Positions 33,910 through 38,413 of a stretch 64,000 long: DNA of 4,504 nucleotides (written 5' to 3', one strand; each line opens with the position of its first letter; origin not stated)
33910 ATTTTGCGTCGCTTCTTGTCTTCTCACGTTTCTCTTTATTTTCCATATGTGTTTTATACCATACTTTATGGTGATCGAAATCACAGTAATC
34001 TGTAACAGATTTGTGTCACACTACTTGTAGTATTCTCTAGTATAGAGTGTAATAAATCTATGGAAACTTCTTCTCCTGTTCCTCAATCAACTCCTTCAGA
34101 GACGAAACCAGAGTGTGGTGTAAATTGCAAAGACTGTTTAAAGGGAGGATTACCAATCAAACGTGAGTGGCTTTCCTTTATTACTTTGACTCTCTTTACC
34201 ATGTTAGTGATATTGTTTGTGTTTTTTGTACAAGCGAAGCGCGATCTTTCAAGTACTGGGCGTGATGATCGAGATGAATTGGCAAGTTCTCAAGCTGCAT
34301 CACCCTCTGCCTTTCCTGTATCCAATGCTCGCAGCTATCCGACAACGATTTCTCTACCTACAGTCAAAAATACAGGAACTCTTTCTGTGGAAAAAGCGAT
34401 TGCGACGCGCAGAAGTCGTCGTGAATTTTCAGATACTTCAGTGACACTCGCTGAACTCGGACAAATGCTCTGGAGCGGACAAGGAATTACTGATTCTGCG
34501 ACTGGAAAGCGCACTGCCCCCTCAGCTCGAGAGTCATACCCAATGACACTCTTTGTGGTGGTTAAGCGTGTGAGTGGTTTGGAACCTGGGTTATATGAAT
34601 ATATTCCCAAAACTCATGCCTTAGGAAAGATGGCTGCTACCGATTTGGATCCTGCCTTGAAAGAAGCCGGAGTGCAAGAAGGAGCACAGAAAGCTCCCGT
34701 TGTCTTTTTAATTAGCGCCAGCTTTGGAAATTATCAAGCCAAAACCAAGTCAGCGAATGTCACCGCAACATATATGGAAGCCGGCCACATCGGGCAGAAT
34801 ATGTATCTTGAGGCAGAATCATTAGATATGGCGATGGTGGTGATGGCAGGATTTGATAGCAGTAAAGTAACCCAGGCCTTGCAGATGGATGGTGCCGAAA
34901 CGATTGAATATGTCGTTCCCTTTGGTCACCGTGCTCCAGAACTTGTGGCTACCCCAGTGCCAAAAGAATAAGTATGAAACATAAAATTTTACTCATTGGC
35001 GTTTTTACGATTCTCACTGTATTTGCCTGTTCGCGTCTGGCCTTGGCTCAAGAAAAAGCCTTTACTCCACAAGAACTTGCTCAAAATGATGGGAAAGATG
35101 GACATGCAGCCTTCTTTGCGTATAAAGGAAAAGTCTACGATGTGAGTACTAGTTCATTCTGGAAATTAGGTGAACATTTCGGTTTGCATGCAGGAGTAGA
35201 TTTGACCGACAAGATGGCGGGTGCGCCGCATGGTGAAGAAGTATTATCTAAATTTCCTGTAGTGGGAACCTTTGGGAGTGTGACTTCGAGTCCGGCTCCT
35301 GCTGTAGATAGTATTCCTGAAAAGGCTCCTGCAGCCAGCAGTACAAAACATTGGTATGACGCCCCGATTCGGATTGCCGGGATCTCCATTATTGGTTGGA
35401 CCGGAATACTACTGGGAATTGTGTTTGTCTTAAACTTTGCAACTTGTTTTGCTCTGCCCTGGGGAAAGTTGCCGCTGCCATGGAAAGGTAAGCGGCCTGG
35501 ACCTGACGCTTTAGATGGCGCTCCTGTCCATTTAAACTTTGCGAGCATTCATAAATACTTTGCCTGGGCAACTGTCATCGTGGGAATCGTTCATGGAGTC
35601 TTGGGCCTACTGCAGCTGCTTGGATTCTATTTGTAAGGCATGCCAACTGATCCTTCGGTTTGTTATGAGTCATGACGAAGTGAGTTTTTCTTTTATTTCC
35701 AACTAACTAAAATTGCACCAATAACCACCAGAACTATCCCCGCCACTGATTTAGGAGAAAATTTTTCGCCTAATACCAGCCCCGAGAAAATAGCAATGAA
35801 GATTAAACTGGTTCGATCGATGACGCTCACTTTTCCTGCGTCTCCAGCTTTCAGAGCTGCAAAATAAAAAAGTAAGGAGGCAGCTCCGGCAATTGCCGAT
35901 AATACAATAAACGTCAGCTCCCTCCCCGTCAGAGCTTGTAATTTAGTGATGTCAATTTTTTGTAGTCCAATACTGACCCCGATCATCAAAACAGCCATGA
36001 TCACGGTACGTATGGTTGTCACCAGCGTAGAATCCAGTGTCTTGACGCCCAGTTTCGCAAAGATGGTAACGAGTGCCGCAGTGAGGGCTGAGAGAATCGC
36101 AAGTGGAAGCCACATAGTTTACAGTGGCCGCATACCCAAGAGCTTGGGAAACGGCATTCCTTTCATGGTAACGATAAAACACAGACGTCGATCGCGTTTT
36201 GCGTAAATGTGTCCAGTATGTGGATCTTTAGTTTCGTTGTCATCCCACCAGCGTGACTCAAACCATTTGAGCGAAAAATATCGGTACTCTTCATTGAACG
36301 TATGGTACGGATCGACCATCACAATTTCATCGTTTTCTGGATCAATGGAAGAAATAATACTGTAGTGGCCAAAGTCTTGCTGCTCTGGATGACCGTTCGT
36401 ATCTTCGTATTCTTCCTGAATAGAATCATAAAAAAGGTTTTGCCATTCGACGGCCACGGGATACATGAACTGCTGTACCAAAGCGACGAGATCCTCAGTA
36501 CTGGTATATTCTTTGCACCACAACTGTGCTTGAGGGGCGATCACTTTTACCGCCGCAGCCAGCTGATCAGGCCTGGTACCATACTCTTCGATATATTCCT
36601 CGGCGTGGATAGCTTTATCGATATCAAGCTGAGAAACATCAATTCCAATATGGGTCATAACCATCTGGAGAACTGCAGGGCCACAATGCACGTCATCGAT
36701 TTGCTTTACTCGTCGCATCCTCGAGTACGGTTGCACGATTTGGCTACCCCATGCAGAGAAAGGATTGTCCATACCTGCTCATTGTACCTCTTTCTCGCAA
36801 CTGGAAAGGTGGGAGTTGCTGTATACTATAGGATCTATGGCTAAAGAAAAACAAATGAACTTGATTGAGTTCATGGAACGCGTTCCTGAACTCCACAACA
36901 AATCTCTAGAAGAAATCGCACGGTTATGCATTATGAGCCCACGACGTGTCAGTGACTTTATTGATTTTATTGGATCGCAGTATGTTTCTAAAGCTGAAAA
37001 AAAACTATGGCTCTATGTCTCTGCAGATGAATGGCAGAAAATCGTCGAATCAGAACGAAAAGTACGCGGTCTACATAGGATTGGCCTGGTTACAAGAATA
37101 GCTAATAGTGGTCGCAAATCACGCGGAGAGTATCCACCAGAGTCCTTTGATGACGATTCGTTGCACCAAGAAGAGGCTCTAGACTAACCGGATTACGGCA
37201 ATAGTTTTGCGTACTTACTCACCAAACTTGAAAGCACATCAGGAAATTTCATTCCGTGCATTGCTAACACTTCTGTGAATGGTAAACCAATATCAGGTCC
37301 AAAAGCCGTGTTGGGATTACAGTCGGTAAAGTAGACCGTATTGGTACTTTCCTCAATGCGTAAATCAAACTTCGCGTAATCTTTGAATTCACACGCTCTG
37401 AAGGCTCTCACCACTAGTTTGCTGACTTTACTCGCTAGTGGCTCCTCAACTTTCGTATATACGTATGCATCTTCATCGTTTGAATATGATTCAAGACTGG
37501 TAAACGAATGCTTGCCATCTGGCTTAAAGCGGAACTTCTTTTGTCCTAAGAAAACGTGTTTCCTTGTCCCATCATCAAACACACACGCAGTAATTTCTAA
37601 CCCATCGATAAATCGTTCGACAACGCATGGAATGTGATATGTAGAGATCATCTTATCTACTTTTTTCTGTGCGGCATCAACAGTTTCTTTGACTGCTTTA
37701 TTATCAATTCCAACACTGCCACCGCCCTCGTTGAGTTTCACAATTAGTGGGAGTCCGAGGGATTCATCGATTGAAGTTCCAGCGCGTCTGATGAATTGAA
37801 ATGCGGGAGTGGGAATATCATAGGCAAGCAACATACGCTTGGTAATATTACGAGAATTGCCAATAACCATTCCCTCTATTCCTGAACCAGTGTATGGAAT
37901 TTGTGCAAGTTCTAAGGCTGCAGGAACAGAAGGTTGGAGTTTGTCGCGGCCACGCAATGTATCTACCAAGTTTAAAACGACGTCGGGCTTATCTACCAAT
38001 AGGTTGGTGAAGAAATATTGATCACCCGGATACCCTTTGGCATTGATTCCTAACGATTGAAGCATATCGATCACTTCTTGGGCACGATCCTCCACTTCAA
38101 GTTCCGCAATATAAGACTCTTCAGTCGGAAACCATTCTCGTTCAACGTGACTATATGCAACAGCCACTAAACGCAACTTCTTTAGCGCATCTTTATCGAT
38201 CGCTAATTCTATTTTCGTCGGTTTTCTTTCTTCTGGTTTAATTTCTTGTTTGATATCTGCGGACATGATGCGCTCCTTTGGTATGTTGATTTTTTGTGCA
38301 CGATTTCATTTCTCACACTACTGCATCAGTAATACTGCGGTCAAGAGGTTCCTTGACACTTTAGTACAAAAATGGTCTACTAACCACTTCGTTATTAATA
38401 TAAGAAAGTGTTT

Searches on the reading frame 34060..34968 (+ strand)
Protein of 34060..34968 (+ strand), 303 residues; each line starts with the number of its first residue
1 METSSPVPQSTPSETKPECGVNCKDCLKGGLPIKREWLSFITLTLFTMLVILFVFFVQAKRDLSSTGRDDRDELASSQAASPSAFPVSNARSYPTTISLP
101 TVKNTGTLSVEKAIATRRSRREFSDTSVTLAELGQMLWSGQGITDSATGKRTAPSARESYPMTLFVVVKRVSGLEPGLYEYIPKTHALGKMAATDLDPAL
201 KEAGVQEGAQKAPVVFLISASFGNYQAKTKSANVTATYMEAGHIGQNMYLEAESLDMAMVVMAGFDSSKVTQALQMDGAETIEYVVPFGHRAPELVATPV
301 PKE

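Call 15: search_protein_families(library=pfam, proteins=[window:34060-34968:+], max_evalue=0.001)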
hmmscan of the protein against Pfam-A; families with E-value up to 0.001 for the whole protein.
window:34060-34968:+ (303 aa): 1 family
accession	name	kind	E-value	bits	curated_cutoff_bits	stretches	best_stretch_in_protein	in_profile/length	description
PF00881.29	Nitroreductase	-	2.6e-24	86.7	23.5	1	114-290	1-167/167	Nitroreductase family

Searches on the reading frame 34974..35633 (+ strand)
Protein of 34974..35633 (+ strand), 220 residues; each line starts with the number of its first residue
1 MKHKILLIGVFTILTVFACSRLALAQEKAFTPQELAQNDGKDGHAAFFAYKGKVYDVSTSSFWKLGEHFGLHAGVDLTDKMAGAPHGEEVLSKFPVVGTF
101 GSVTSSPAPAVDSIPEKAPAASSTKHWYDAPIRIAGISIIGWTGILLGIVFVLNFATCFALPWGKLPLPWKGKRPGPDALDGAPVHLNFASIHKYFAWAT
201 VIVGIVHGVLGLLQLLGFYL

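Call 15: search_protein_families(library=pfam, proteins=[window:34974-35633:+], max_evalue=0.001)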
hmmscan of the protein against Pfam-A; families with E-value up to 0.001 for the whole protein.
window:34974-35633:+ (220 aa): 1 family
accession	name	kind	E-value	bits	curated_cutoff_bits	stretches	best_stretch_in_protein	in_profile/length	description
PF00173.33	Cyt-b5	-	1.1e-06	29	23.7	1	31-99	1-72/74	Cytochrome b5-like Heme/Steroid binding domain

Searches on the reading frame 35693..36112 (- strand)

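Call 15: search_protein_families(library=pfam, proteins=[window:35693-36112:-], max_evalue=0.001)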
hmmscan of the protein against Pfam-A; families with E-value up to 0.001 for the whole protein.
window:35693-36112:- (139 aa): 3 families
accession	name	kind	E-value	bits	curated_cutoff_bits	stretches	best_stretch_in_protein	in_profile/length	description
PF00892.27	EamA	-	1.8e-22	80.5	28.2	1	2-137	4-134/135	EamA-like transporter family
PF16913.11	PUNUT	-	2.8e-05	23.9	30.6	1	22-137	29-145/321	Purine nucleobase transmembrane transport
PF10639.15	TMEM234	-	0.00079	19.9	30.1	1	64-136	40-112/113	Putative transmembrane family 234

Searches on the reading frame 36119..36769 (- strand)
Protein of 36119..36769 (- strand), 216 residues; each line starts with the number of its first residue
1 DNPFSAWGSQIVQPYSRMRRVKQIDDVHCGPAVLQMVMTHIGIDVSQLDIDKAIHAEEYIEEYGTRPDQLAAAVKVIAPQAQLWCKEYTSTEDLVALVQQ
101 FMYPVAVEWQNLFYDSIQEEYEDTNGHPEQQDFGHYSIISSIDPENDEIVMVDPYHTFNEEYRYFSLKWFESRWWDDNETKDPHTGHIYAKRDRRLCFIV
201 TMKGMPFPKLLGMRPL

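Call 15: search_protein_families(library=pfam, proteins=[window:36119-36769:-], max_evalue=0.001)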
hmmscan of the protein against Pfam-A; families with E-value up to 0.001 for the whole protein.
window:36119-36769:- (216 aa): 2 families
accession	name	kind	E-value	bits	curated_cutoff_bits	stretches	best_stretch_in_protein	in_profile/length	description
PF13529.12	Peptidase_C39_2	-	1.8e-06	29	24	1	22-155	7-143/143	Peptidase_C39 like family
PF03412.21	Peptidase_C39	-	0.00012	22.4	22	0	21-111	5-84/133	Peptidase C39 family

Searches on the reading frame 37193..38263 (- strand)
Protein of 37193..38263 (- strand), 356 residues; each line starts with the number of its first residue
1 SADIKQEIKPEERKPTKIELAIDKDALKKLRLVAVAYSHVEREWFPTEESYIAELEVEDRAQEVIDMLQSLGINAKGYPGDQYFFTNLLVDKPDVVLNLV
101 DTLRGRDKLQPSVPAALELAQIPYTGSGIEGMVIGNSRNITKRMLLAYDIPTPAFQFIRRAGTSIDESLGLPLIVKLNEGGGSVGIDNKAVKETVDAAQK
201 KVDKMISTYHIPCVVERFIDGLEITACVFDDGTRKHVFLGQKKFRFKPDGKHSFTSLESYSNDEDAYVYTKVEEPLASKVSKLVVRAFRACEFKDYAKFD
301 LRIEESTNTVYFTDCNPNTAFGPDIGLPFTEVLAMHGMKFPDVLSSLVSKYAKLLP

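Call 15: search_protein_families(library=pfam, proteins=[window:37193-38263:-], max_evalue=0.001)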
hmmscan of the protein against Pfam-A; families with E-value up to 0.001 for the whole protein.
window:37193-38263:- (356 aa): 1 family
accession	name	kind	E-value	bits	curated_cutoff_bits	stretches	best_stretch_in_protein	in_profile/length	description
PF07478.18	Dala_Dala_lig_C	-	1.3e-16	61.2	24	1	148-348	5-203/204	D-ala D-ala ligase C-terminus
